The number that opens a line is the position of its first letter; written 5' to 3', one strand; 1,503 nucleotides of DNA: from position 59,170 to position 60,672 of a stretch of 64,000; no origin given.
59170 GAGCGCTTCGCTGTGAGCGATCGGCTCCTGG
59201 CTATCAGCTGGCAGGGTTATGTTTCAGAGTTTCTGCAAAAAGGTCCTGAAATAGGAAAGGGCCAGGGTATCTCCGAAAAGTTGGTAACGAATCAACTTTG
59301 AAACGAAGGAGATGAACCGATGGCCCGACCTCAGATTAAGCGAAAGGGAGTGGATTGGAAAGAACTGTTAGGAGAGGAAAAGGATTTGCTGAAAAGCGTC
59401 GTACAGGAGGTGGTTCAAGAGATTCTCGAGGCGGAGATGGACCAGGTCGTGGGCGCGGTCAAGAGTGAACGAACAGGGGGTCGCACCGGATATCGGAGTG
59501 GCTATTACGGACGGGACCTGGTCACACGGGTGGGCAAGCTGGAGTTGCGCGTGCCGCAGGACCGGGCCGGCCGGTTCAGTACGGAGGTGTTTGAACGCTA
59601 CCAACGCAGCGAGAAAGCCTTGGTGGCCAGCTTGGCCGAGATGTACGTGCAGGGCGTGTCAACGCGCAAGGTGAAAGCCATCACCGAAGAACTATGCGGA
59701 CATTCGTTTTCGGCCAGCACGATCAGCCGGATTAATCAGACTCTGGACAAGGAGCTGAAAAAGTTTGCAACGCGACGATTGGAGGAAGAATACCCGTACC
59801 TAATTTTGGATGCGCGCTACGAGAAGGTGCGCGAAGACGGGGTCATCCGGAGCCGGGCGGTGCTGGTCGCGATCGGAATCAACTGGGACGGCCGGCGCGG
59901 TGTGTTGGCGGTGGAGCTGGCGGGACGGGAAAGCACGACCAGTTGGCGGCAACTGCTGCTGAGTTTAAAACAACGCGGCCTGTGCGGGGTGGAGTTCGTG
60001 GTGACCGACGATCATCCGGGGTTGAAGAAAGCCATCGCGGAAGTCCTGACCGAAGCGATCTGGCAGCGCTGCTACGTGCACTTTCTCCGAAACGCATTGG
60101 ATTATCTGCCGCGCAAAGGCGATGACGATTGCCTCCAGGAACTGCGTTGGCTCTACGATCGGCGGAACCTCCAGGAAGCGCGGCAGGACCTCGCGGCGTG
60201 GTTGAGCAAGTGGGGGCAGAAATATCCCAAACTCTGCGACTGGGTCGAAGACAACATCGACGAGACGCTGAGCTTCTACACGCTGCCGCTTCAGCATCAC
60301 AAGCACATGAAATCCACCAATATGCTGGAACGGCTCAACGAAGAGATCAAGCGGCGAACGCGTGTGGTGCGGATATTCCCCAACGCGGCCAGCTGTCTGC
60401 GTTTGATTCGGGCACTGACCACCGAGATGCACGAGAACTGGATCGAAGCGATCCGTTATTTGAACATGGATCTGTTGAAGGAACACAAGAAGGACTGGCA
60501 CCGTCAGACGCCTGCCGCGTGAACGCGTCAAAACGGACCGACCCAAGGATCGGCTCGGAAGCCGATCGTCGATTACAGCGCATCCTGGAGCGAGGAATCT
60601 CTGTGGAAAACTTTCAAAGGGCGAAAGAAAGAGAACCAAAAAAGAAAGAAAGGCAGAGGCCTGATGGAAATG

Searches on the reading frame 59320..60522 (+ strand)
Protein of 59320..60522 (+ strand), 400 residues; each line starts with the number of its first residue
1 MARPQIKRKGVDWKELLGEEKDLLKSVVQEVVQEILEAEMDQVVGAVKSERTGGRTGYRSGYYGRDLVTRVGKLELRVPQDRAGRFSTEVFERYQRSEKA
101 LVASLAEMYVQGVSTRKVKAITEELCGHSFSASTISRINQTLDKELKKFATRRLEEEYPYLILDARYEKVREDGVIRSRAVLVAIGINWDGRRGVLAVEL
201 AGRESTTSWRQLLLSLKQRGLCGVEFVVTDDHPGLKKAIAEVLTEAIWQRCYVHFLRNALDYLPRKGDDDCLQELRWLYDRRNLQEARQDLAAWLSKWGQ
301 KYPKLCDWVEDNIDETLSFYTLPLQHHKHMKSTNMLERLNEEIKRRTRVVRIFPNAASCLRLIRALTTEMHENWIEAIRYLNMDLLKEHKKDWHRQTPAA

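Call 35: search_protein_families(library=pfam, proteins=[window:59320-60522:+])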
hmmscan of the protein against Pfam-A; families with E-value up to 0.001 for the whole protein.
window:59320-60522:+ (400 aa): 2 families
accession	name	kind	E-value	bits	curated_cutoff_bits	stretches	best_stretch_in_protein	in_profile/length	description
PF00872.24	Transposase_mut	-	2.6e-147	491.1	21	1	16-377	18-379/379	Transposase, Mutator family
PF10551.15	MULE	-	3.1e-06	28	27.6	1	180-258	16-99/99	MULE transposase domain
